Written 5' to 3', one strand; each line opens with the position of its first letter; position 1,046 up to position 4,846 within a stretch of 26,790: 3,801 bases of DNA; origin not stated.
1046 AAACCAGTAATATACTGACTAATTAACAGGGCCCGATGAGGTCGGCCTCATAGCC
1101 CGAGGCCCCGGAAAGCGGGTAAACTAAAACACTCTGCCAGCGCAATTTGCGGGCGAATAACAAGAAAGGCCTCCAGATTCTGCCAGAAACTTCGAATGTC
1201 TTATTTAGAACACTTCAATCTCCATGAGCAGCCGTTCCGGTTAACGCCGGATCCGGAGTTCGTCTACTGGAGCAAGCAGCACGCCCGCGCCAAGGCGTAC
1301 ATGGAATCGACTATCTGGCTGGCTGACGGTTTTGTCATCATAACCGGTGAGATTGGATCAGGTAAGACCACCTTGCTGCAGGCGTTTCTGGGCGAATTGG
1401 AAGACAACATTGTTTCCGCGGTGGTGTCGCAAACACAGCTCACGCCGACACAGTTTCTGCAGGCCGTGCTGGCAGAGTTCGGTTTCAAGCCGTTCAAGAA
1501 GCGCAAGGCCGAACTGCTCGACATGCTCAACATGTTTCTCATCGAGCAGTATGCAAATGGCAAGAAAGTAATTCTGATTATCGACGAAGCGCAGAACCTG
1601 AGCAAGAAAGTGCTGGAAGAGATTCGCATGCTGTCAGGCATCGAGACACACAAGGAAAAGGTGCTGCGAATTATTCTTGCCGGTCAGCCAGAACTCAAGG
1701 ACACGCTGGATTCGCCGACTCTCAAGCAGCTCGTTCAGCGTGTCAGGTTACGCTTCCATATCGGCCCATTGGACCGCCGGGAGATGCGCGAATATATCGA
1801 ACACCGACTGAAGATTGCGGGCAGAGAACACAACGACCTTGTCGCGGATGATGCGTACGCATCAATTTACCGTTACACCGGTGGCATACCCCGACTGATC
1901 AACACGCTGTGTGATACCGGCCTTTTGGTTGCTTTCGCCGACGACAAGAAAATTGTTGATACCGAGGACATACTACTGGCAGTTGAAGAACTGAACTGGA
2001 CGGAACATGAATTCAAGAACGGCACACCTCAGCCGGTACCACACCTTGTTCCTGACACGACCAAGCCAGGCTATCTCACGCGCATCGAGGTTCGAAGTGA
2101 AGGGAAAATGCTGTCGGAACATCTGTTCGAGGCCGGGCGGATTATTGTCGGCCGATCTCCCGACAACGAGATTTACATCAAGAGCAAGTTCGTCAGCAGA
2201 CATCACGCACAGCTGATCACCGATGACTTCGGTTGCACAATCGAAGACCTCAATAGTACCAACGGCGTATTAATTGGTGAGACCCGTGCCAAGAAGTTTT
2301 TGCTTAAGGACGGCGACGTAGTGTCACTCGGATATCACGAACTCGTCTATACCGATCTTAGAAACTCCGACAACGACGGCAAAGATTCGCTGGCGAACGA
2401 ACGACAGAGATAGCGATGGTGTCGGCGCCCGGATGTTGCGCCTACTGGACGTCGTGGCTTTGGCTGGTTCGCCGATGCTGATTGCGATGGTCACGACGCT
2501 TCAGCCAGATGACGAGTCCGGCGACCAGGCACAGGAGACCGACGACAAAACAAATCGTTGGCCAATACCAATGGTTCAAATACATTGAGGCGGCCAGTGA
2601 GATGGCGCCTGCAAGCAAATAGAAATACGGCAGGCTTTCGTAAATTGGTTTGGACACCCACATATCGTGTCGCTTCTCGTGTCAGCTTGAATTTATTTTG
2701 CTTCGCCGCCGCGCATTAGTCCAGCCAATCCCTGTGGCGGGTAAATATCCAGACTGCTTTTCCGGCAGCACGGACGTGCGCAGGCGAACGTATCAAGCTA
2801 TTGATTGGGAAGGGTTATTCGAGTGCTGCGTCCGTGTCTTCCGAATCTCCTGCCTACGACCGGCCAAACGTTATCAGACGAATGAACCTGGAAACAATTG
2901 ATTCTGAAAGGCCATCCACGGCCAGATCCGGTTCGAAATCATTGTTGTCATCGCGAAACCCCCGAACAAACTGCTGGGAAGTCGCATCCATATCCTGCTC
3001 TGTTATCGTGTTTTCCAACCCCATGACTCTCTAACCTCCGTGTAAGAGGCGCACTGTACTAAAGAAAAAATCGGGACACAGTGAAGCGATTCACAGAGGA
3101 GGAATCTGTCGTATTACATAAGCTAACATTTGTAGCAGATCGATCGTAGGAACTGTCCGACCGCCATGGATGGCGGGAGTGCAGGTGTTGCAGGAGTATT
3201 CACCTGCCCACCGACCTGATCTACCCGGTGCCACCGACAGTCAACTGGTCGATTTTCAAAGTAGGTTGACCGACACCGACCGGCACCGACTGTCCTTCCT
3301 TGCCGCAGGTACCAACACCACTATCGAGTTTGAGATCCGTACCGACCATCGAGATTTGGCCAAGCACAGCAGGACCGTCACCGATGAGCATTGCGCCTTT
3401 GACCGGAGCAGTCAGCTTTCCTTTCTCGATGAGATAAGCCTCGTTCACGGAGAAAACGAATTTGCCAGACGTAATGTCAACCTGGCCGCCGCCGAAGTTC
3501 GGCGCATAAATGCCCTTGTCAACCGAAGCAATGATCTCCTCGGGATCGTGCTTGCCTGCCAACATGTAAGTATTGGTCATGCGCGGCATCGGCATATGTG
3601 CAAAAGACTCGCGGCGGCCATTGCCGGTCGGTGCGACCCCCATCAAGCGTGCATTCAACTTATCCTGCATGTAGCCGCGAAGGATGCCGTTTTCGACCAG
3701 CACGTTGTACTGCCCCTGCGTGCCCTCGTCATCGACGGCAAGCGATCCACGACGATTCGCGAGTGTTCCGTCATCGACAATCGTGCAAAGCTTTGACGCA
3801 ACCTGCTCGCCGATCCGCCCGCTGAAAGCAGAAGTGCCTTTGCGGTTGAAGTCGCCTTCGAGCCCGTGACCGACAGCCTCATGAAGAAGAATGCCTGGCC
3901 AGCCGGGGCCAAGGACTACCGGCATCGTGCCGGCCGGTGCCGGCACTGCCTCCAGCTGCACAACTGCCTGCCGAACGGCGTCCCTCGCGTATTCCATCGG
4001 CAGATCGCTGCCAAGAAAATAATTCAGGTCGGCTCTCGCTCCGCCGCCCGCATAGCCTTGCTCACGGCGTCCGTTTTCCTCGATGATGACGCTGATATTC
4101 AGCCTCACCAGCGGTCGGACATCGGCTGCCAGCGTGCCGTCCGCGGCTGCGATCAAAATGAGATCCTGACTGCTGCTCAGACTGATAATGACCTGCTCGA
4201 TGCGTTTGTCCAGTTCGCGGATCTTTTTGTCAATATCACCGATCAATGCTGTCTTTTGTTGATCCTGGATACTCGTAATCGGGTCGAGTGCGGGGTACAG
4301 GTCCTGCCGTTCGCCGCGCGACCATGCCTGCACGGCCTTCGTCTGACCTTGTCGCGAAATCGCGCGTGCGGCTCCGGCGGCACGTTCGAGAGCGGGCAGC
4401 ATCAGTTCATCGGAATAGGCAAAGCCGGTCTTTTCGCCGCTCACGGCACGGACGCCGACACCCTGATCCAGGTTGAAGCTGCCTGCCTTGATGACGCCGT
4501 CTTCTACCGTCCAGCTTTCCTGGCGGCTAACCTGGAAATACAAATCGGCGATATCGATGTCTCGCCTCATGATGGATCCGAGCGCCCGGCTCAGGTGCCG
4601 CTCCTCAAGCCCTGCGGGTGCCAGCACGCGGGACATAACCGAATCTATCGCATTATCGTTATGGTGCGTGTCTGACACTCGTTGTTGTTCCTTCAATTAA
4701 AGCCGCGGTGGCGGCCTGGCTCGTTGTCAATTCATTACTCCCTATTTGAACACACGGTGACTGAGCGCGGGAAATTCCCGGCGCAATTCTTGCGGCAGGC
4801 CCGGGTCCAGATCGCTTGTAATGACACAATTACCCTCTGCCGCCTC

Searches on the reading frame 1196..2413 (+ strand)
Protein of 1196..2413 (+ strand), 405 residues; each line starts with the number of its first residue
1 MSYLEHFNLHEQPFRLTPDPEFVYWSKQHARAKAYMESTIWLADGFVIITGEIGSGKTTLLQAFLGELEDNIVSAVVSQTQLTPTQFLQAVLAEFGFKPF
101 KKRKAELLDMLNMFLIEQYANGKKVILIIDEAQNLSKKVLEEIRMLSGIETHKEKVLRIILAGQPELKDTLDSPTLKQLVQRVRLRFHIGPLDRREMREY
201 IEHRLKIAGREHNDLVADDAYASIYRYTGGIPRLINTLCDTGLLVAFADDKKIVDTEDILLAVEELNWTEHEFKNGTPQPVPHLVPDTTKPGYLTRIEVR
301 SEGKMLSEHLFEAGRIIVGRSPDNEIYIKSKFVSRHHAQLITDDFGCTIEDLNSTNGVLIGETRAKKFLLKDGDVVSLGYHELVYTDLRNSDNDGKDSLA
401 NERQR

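Call 64: search_protein_families(library=pfam, proteins=[window:1196-2413:+], max_evalue=0.00001)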
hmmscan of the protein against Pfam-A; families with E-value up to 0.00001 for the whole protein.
window:1196-2413:+ (405 aa): 6 families
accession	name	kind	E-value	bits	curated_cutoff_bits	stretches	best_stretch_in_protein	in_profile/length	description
PF13401.12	AAA_22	-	3.3e-27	95.8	27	1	44-171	5-130/130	AAA domain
PF00498.31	FHA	-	1.5e-15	57.8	20.7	1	316-379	1-67/67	FHA domain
PF16697.10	Yop-YscD_cpl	-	1.5e-10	41.6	33.2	1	312-383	15-88/94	Inner membrane component of T3SS, cytoplasmic domain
PF13191.12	AAA_16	-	6.5e-08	33.7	32.6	1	45-152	25-161/167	AAA ATPase domain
PF01637.24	ATPase_2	-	1.6e-07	31.8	33.2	1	46-237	22-224/225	ATPase domain predominantly from Archaea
PF20703.3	nSTAND1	-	5.9e-07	29.9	27.1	1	45-238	34-233/379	Novel STAND NTPase 1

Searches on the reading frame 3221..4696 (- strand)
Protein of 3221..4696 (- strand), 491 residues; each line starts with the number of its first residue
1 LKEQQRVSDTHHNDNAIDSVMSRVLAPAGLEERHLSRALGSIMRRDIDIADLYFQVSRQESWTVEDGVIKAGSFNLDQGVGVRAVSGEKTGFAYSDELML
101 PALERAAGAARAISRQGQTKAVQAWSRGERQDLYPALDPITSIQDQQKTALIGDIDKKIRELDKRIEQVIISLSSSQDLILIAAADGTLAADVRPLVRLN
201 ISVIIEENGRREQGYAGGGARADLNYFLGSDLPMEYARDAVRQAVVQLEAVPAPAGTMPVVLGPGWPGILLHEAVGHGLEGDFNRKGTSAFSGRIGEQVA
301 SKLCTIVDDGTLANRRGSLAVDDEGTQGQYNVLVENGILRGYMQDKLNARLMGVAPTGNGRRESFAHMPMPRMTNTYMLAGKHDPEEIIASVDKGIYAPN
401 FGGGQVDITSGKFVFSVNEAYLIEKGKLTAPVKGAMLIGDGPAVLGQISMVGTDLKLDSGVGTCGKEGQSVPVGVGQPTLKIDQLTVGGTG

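Call 64: search_protein_families(library=pfam, proteins=[window:3221-4696:-], max_evalue=0.00001)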
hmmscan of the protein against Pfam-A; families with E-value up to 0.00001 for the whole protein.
window:3221-4696:- (491 aa): 3 families
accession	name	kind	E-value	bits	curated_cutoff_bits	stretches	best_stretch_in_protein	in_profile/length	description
PF19289.4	PmbA_TldD_3rd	-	5.4e-67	225.6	22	1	256-489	2-220/220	PmbA/TldA metallopeptidase C-terminal domain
PF19290.4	PmbA_TldD_2nd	-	3.5e-18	66.5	20.9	1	139-248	2-109/109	PmbA/TldA metallopeptidase central domain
PF01523.21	PmbA_TldD_1st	-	1.1e-14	54.8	20.9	1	50-113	1-64/65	PmbA/TldA metallopeptidase domain 1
